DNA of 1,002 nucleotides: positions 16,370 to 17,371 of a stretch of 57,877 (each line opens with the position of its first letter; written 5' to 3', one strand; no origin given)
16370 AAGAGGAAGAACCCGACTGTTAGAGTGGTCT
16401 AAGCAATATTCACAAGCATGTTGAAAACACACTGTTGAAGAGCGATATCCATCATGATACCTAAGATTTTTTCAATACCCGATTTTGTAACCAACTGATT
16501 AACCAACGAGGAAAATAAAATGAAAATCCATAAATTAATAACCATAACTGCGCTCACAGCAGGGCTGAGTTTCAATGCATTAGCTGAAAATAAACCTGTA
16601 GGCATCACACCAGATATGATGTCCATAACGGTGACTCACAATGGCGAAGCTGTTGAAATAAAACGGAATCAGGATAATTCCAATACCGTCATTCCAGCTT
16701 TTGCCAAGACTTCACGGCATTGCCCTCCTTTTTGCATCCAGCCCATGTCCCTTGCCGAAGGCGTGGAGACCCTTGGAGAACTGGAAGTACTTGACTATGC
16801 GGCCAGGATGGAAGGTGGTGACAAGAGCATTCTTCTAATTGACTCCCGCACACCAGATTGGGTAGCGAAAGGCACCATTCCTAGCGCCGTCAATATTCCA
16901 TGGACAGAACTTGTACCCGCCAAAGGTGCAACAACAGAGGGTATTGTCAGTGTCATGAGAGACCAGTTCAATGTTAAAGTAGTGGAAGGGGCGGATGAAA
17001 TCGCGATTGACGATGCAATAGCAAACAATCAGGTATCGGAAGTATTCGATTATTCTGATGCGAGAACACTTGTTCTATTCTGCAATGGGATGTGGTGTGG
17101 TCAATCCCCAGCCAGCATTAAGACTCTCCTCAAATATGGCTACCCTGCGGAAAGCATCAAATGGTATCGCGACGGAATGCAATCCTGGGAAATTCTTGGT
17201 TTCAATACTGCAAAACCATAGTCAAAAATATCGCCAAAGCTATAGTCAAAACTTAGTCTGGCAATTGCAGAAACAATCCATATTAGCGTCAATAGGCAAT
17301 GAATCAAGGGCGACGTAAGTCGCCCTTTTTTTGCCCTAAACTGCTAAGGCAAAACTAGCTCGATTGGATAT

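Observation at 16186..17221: Sec-signal micro-protein ending in ........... paired with a periplasmic rhodanese: candidate new periplasmic sulfur (or metal) carrier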

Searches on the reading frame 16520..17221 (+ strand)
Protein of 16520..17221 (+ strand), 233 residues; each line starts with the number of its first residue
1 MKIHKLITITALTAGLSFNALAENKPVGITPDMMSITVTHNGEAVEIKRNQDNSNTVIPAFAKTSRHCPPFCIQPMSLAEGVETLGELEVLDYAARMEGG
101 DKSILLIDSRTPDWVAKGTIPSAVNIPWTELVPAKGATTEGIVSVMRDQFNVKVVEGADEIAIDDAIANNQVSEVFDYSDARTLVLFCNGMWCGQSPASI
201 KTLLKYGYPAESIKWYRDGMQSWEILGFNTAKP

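Call 3: search_protein_families(library=pfam, proteins=[window:16520-17221:+], max_evalue=0.01)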
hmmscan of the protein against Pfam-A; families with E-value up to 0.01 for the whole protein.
window:16520-17221:+ (233 aa): 1 family
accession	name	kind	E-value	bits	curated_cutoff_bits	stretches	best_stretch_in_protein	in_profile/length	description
PF00581.25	Rhodanese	-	7.4e-10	39.6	22.2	1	100-224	10-100/102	Rhodanese-like domain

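Call 6: find_related_loci(query=window:16520-17221:+, collection=genome_contigs, flank=6000)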
Query window:16520-17221:+ (233 aa) in genome_contigs; peptide patterns used: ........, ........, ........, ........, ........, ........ (x = any residue, [..] = any of these).
229 stretches matched a pattern; 86 encode a relative of the query (tblastn E <= 1e-3); the best 80 are kept; 80 distinct loci.
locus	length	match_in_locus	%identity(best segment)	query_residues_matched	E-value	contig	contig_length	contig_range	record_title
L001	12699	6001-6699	79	1-233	1e-129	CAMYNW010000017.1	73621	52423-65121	MAG: uncultured Gammaproteobacteria bacterium isolate FCS_M_Gamma_079 genome assembly, contig: scaffold_184, whole genom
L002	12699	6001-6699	78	1-233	3e-129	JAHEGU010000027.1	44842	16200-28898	MAG: Gammaproteobacteria bacterium isolate Ww423 NODE_727_length_44842_cov_4.303079, whole genome shotgun sequence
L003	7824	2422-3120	75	1-233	2e-123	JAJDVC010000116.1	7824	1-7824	MAG: Gammaproteobacteria bacterium isolate jk18x22bins.18 k141_339231, whole genome shotgun sequence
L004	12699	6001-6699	74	1-233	1e-121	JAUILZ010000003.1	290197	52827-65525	MAG: Gammaproteobacteria bacterium isolate Co_bin.66 NODE_375_length_290197_cov_1.771869, whole genome shotgun sequence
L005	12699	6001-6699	76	1-233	5e-120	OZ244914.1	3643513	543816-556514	MAG: Candidatus Poriferihabitaceae bacterium isolate 8e9395de-477f-4dba-9d53-b46ec0a52cc6 genome assembly, chromosome: 1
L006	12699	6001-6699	74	1-233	9e-120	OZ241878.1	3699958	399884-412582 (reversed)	MAG: Candidatus Poriferihabitaceae bacterium isolate fe0ff86d-c84e-4c9a-b224-d791de8b10c1 genome assembly, chromosome: 1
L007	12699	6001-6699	75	1-233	1e-118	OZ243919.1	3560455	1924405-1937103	MAG: Candidatus Poriferihabitaceae bacterium isolate 75f4b4a7-f1bb-4b7d-85a7-18f67abaf53b genome assembly, chromosome: 1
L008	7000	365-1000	79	22-233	2e-117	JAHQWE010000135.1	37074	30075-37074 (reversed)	MAG: Acidiferrobacterales bacterium isolate MAG.122 Posi_122-P65664, whole genome shotgun sequence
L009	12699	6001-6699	74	1-233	1e-116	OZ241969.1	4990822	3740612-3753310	MAG: Candidatus Poriferihabitaceae bacterium isolate d30718d0-db98-4e6b-9c52-98a42f8724a6 genome assembly, chromosome: 1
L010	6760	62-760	73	1-233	1e-116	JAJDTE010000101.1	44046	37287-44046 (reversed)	MAG: Gammaproteobacteria bacterium isolate jk18x11bins.53 k141_1240154, whole genome shotgun sequence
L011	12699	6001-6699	74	1-233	1e-116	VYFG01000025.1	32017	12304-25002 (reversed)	MAG: Gammaproteobacteria bacterium isolate SB0677_bin_2 NODE_481_length_32017_cov_22.621582, whole genome shotgun sequen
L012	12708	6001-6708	70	1-233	2e-112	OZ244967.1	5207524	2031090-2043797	MAG: Granulosicoccaceae bacterium isolate 69fe04f5-5af2-44a6-ae30-c983e8064af8 genome assembly, chromosome: 1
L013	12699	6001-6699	69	1-233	5e-112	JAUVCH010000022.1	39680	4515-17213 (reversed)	MAG: Gammaproteobacteria bacterium isolate CSMAG_266 CSMAG_266_k141_5656380_length_39680_cov_8.0000, whole genome shotgu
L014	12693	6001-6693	69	3-233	5e-111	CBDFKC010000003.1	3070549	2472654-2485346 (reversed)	MAG: Candidatus Poriferihabitaceae bacterium isolate a4d69010-f4a5-4de6-8f99-68a287b319f1 genome assembly, contig: conti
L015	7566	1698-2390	69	3-233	5e-111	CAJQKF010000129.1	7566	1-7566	MAG: uncultured Gammaproteobacteria bacterium isolate 0.2_20180511_Bin_32_1 genome assembly, contig: c_000000012720, who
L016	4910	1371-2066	70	1-233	7e-111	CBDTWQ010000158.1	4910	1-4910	MAG TPA_asm: uncultured Gammaproteobacteria bacterium isolate SRR7614714_binner12_Refined_25 genome assembly, contig: ER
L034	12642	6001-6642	62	3-233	2e-93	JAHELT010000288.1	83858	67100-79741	MAG: Chromatiales bacterium isolate Ww634 NODE_337_length_83858_cov_3.584341, whole genome shotgun sequence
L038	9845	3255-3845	63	19-233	6e-87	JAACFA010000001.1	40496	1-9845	MAG: Gammaproteobacteria bacterium isolate bin.4 scaffold_225, whole genome shotgun sequence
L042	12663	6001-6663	51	1-232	1e-76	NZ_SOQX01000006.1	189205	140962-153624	Thiohalophilus thiocyanatoxydans strain DSM 16326 Ga0244672_106, whole genome shotgun sequence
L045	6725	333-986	50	1-233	8e-75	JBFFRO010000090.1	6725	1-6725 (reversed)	MAG: Thiohalomonadaceae bacterium isolate Mix_mud21.2022.07.12 k141_1075136_length_6725_cov_39.7845, whole genome shotgu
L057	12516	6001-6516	45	21-228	2e-53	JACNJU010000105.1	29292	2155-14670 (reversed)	MAG: Rhodospirillaceae bacterium isolate NIOZ-UU42 NIOZ-UU_NODE_1770_length_29292_cov_8.72696, whole genome shotgun sequ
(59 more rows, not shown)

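Call 14: search_protein_families(library=ncbifam, proteins=[window:16520-17221:+], max_evalue=1)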
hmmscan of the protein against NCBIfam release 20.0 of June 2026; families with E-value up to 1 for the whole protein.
window:16520-17221:+ (233 aa): 8 families
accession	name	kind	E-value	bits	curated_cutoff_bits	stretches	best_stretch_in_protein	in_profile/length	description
TIGR03865.1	PQQ_CXXCW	subfamily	5.1e-05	23.2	128.05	1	179-230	114-162/167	PQQ-dependent catabolism-associated CXXCW motif protein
TIGR04568.1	arch_SelU_Nterm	equivalog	7.4e-05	22.6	200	1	101-205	101-199/215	selenouridine synthase SelU-like subunit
NF005646.0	PRK07411.1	equivalog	0.0012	18.1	633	1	79-136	275-332/390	molybdopterin-synthase adenylyltransferase MoeB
NF045694.1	seleno_TsoB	exception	0.0041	15.3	805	1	167-229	95-155/572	rhodanese/DsbD fusion-like selenoprotein TsoB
NF008557.0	PRK11493.1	equivalog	0.061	12.4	250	1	115-134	191-210/281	3-mercaptopyruvate sulfurtransferase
NF007627.0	PRK10287.1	equivalog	0.09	13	102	0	146-208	28-85/104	thiosulfate sulfurtransferase PspE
NF006444.0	PRK08762.1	equivalog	0.098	11.3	449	0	158-232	47-116/387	molybdopterin-synthase adenylyltransferase MoeB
NF008750.0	PRK11784.1-2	equivalog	0.1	11.7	241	1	102-127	14-39/346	tRNA 2-selenouridine(34) synthase MnmH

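Call 15: search_solved_structures(query=window:16520-17221:+, max_evalue=1, show_alignments=2)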
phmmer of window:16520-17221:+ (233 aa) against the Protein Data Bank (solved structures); distinct sequences matched with E-value up to 1: 6.
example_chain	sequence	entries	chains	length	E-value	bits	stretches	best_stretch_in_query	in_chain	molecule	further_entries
6yub_C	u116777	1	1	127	0.024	17.5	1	102-139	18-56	Adenylyltransferase and sulfurtransferase uba4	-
8fwg_l1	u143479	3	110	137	0.1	15.4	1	88-141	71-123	Minor capsid protein, gp10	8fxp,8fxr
1urh_A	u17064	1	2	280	0.42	13.4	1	115-134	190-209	3-MERCAPTOPYRUVATE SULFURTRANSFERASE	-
6yub_A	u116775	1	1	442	0.5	13.2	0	98-141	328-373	Adenylyltransferase and sulfurtransferase uba4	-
6bev_A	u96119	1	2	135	0.75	12.6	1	105-134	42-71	Thiosulfate sulfurtransferase/rhodanese-like domain-containing protein 1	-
1yt8_A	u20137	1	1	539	0.93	12.3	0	88-135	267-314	thiosulfate sulfurtransferase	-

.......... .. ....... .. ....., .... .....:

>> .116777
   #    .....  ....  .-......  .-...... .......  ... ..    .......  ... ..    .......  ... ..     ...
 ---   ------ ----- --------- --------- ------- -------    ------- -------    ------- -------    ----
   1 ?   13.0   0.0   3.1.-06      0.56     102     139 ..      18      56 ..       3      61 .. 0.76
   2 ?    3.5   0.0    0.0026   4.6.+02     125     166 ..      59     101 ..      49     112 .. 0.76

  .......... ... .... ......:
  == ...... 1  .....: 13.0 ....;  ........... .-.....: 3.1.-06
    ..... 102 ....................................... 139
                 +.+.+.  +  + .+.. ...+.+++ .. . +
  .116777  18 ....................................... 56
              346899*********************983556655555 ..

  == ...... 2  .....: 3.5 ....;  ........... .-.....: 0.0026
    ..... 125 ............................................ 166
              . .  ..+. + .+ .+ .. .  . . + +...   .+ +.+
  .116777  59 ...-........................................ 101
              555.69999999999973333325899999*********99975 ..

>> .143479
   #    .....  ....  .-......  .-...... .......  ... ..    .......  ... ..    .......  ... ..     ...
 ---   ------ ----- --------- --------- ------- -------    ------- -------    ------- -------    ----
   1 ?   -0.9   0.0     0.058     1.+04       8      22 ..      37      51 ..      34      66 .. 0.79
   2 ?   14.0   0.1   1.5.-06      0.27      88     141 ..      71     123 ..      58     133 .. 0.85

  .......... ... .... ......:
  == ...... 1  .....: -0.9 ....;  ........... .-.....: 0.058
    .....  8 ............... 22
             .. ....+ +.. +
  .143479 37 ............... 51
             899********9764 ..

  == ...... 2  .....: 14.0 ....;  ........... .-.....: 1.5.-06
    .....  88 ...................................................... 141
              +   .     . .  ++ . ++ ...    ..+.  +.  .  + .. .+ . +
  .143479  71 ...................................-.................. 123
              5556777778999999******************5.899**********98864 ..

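Call 21: find_homologous_proteins(query=window:16520-17221:+, max_evalue=1e-10)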
Query window:16520-17221:+ (233 aa): 7515 proteins with E <= 1e-10 among 7809 candidates; the best 120 are listed.
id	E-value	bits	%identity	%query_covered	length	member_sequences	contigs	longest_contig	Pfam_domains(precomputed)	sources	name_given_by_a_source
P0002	4.7e-153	525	100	100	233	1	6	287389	PF00581.26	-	-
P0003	6.6e-135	466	87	100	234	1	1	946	PF00581.26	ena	-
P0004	2.3e-134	464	86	100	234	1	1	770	PF00581.26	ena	-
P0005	1.8e-129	448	83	100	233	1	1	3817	PF00581.26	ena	-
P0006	2.5e-129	448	83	100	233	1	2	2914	PF00581.26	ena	-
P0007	4.2e-129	447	84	98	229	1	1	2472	PF00581.26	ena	-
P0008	4.3e-125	434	80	100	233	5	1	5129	PF00581.26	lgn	-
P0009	4.4e-125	434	80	98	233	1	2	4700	PF00581.26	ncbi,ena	-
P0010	1.7e-124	432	81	99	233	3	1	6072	PF00581.26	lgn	-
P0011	6.1e-123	427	78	100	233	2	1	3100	PF00581.26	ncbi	ncbi:MAG: rhodanese-like domain-containing protein [Gammaproteobacteria bacterium]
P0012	2.2e-122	425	80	100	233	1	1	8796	PF00581.26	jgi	-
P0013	2.5e-122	425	79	99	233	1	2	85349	PF00581.26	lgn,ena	-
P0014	7.3e-122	423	79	100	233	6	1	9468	PF00581.26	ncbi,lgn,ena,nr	ncbi:MAG: rhodanese-like domain-containing protein [Gammaproteobacteria bacterium]|nr:rhodanese-like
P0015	7.4e-122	423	78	99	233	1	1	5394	PF00581.26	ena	-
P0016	8.9e-122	423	81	98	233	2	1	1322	PF00581.26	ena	-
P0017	1.4e-121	422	79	100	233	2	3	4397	PF00581.26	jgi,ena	-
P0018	1.5e-121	422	79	100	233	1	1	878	PF00581.26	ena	-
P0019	1.9e-121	422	78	100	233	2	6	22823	PF00581.26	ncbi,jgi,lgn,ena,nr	ncbi:MAG: rhodanese-like domain-containing protein [Gammaproteobacteria bacterium]|nr:rhodanese-like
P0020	2.5e-121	421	79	100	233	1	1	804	PF00581.26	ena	-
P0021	6.2e-121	420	79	100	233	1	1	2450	PF00581.26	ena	-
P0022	7.0e-121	420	79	100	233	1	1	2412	PF00581.26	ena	-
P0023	8.0e-121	420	77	99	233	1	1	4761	PF00581.26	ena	-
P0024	9.5e-121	420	78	100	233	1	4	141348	PF00581.26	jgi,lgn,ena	-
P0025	1.3e-120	419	78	97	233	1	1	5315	PF00581.26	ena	-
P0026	2.8e-120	418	83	92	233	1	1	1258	PF00581.26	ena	-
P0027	6.6e-120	417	77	100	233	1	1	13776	PF00581.26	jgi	-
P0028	1.2e-119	416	79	100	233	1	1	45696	PF00581.26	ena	-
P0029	1.3e-119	416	84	91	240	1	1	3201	PF00581.26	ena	-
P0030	6.3e-119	414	76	100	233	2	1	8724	PF00581.26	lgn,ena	-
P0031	7.3e-119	413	78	100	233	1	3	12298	PF00581.26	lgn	-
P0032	1.6e-118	412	77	100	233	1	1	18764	PF00581.26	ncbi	-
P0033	2.0e-118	412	78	100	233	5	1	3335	PF00581.26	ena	-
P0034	2.3e-118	412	74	100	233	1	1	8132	PF00581.26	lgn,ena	-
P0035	3.8e-118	411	77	100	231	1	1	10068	PF00581.26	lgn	-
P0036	8.4e-118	410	74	100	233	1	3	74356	PF00581.26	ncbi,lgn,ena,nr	ncbi:MAG: rhodanese-like domain-containing protein [Gammaproteobacteria bacterium]|nr:rhodanese-like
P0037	8.9e-118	410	77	100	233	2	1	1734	PF00581.26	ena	-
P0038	9.0e-118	410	79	91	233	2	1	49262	PF00581.26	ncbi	-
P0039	1.6e-117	409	76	100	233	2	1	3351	PF00581.26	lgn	-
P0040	5.2e-117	407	78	98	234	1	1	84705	PF00581.26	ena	-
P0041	1.3e-116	406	76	100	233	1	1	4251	PF00581.26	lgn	-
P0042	4.4e-116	404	74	100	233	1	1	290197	PF00581.26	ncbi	-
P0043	5.8e-116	404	80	93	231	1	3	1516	PF00581.26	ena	-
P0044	8.2e-116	403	76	100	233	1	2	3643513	PF00581.26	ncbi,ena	-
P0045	4.2e-115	401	74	100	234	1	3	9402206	PF00581.26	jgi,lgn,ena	-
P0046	5.0e-115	401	76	100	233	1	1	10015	PF00581.26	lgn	-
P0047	6.9e-115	400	74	100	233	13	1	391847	PF00581.26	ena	-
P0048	1.6e-114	399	74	100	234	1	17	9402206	PF00581.26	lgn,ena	-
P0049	1.6e-114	399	74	100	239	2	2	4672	PF00581.26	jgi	jgi:rhodanese-related sulfurtransferase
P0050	1.9e-113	396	74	100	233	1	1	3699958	PF00581.26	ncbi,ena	-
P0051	2.1e-113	396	73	100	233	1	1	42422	PF00581.26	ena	-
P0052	5.0e-113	394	79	91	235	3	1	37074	PF00581.26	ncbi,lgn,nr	ncbi:MAG: rhodanese-like domain-containing protein [Acidiferrobacterales bacterium]|nr:rhodanese-lik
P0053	2.9e-110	385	83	86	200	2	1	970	PF00581.26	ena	-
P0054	5.3e-110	384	70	100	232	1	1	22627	PF00581.26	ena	-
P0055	1.1e-109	383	71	97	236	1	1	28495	PF00581.26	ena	-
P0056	3.7e-109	382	71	100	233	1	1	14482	PF00581.26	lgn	-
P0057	2.1e-108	379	70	100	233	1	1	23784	PF00581.26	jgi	-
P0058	2.6e-108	379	69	100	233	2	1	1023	PF00581.26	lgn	-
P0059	3.1e-108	379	70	99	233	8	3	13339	PF00581.26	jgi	jgi:rhodanese-related sulfurtransferase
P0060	4.4e-108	378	71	100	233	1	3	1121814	PF00581.26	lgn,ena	-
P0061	7.4e-108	377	71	97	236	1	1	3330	PF00581.26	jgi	jgi:rhodanese-related sulfurtransferase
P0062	8.1e-108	377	70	100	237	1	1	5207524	PF00581.26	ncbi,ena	-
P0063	1.2e-107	377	70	100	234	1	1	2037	PF00581.26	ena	-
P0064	1.4e-107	377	73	95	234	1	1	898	PF00581.26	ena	-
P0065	3.2e-107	375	73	95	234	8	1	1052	PF00581.26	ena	-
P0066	4.4e-107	375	70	100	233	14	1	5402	PF00581.26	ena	-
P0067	8.0e-107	374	73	95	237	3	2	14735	PF00581.26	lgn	-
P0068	8.2e-107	374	69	100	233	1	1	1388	PF00581.26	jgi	jgi:rhodanese-related sulfurtransferase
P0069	1.7e-106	373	69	99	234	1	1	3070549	PF00581.26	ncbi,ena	-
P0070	1.8e-106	373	69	100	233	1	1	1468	PF00581.26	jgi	jgi:rhodanese-related sulfurtransferase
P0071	2.6e-106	372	70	100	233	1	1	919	PF00581.26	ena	-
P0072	2.6e-106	372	70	99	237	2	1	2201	PF00581.26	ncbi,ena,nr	ncbi:MAG: rhodanese-like domain-containing protein [Gammaproteobacteria bacterium]|nr:rhodanese-like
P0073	2.9e-106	372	69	100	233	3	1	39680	PF00581.26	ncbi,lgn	-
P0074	4.0e-106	372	73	91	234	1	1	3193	PF00581.26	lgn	-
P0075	5.3e-106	371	75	92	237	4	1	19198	PF00581.26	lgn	-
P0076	1.7e-105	370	69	99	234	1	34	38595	PF00581.26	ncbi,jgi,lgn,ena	jgi:rhodanese-related sulfurtransferase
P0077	3.4e-105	369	68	100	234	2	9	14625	PF00581.26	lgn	-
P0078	1.5e-104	367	75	90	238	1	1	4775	PF00581.26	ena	-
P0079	1.7e-104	366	70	99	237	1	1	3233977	PF00581.26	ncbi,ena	-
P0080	2.4e-104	366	68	100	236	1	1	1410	PF00581.26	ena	-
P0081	2.9e-104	366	73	91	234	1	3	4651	PF00581.26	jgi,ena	-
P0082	3.1e-104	366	69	99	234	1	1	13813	PF00581.26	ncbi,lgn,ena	-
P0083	4.9e-104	365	71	98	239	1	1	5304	PF00581.26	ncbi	-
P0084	6.6e-104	365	68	100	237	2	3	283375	PF00581.26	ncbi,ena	ncbi:MAG: rhodanese-like domain-containing protein [Thiotrichaceae bacterium]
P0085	7.7e-104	364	72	92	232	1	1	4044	PF00581.26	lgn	-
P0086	8.9e-104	364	69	100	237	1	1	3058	PF00581.26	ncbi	-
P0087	9.0e-104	364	66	100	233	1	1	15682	PF00581.26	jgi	-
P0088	1.1e-103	364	68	100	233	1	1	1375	PF00581.26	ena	-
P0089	1.3e-103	364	70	100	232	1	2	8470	PF00581.26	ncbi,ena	-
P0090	1.4e-103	363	68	100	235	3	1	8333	PF00581.26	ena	-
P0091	1.5e-103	363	67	100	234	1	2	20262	PF00581.26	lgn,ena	-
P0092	2.3e-103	363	67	100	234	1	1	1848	PF00581.26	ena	-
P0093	2.3e-103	363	69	95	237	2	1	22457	PF00581.26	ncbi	-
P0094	3.2e-103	362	70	94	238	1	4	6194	PF00581.26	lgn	-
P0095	5.1e-103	362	67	100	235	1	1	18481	PF00581.26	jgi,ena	-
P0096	5.3e-103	362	70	98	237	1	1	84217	PF00581.26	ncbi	-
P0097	6.4e-103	361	67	100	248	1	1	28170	PF00581.26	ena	-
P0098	7.2e-103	361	74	90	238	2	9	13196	PF00581.26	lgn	-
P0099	7.5e-103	361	73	90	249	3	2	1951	PF00581.26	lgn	-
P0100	7.8e-103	361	70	96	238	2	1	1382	PF00581.26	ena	-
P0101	1.0e-102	361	70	94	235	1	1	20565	PF00581.26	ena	-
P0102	1.7e-102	360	70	94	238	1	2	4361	PF00581.26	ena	-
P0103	1.8e-102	360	67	100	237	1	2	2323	PF00581.26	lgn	-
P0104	2.0e-102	360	66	99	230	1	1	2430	PF00581.26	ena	-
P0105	2.3e-102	359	66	100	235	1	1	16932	PF00581.26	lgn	-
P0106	2.4e-102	359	67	100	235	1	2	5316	PF00581.26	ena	-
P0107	5.2e-102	358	66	100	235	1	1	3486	PF00581.26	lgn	-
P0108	1.1e-101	357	72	90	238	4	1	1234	PF00581.26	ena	-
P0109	1.2e-101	357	72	90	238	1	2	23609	PF00581.26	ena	-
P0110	2.1e-101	356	69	98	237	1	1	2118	PF00581.26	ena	-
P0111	2.1e-101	356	66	100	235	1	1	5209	PF00581.26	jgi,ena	-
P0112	2.3e-101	356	68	100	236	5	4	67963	PF00581.26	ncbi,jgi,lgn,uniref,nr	ncbi:rhodanese-like domain-containing protein [Leucothrix pacifica]|uniref:Sulfurtransferase n=1 Tax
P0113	2.8e-101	356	69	99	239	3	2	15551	PF00581.26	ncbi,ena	-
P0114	3.4e-101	356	66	100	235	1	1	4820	PF00581.26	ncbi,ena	-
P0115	3.4e-101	356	66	100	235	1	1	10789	PF00581.26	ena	-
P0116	3.9e-101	355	66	100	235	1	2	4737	PF00581.26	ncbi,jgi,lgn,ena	-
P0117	4.6e-101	355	69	99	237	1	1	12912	PF00581.26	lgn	-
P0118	4.7e-101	355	77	86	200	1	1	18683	PF00581.26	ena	-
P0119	6.0e-101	355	67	98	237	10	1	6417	PF00581.26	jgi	-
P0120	1.7e-100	353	68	100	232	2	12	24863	PF00581.26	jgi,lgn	jgi:rhodanese-related sulfurtransferase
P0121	2.2e-100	353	65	100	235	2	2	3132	PF00581.26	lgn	-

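Call 31: predict_structure(alignment_id=A1)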
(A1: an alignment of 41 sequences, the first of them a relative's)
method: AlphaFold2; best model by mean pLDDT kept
length: 233 residues; sequences in the alignment: 41
mean_pLDDT: 76.3   pTM: 0.71
mean pLDDT of the five models: 76.3, 75.4, 73.5, 72.2, 68.3
residues with pLDDT >= 90: 69; 70-90: 83; 50-70: 63; < 50: 18
segments of 3 or more residues with pLDDT < 50: 17-20, 65-72, 230-233
pLDDT, mean of each block of 10 residues (from residue 1): 55 53 53 78 77 58 47 68 86 90 88 74 85 87 94 93 90 92 86 76 93 84 59 43
secondary structure, 60 per line:
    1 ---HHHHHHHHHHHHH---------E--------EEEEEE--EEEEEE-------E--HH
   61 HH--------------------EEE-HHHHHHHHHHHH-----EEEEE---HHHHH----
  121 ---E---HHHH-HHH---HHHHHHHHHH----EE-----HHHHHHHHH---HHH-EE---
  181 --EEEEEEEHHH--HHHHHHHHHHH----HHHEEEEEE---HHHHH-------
elements in order: H4-16 E35-40 E43-48 H59-62 E83-85 H87-98 E104-108 H112-116 H128-131 H139-148 H160-168 E183-189 H195-205 E213-218 H222-226

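Call 35: fold_search(model_id=the predicted structure, library=pdb)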
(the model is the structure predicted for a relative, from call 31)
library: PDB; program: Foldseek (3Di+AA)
matches with E <= 10: 570; with E <= 0.001: 0
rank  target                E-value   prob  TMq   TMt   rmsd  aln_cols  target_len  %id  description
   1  6k6r_A                5.3e-03  1.00  0.35  0.58   6.4       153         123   16  Crystal structure of Saccharomyces cerevisiae single domain sulfurtranferase RDL2 (released 2019-11-06)
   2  3o3w_H                9.2e-03  1.00  0.32  0.58   5.6       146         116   14  Crystal Structure of BH2092 protein (residues 14-131) from Bacillus halodurans, Northeast Structural Genomics Consorti (released 2010-09-01)
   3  3o3w_B                1.2e-02  0.99  0.32  0.57   5.5       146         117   13  Crystal Structure of BH2092 protein (residues 14-131) from Bacillus halodurans, Northeast Structural Genomics Consorti (released 2010-09-01)
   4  3o3w_C                1.4e-02  0.99  0.32  0.57   5.5       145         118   13  Crystal Structure of BH2092 protein (residues 14-131) from Bacillus halodurans, Northeast Structural Genomics Consorti (released 2010-09-01)
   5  3o3w_A                2.0e-02  1.00  0.34  0.62   5.2       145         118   12  Crystal Structure of BH2092 protein (residues 14-131) from Bacillus halodurans, Northeast Structural Genomics Consorti (released 2010-09-01)
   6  3o3w_D                2.0e-02  0.99  0.32  0.59   5.5       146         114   13  Crystal Structure of BH2092 protein (residues 14-131) from Bacillus halodurans, Northeast Structural Genomics Consorti (released 2010-09-01)
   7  6yub_A                7.6e-02  0.69  0.36  0.21  14.4       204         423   17  Crystal structure of Uba4 from Chaetomium thermophilum (released 2020-07-22)
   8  9qks_G                1.4e-01  0.08  0.18  0.15  21.5       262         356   12  B subtilis Type VIIb Core Unit (T7bCU) + DUF (released 2025-11-26)
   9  7jgs_B                2.3e-01  0.21  0.25  0.21   9.8       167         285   13  Structure of Drosophila ORC bound to poly(dA/dT) DNA and Cdc6 (conformation 2) (released 2020-09-09)
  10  3i2v                  2.7e-01  0.72  0.35  0.56   5.1       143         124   15  Crystal structure of human MOCS3 rhodanese-like domain (released 2009-07-21)
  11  8zp4_B                2.9e-01  0.15  0.24  0.18   8.8       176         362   11  Cryo-EM structure of origin recognition complex (Orc1 to 5) with ARS1 DNA bound (released 2025-04-16)
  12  4n1a_C                3.2e-01  0.14  0.23  0.13  11.6       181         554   12  Thermomonospora curvata EccC (ATPases 2 and 3) in complex with a signal sequence peptide (released 2015-02-11)
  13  7cte_B                3.7e-01  0.18  0.24  0.20   8.6       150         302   11  Human Origin Recognition Complex, ORC2-5 (released 2021-01-06)
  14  6yuo_A                3.7e-01  0.13  0.22  0.22  12.0       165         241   12  Capsule O-acetyltransferase of Neisseria meningitidis serogroup A in complex with caged Gadolinium (released 2020-08-19)
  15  5mst_A                3.7e-01  0.07  0.19  0.10  17.1       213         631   16  Structure of the A domain of carboxylic acid reductase (CAR) from Segniliparus rugosus in complex with AMP and a co-pu (released 2017-07-05)
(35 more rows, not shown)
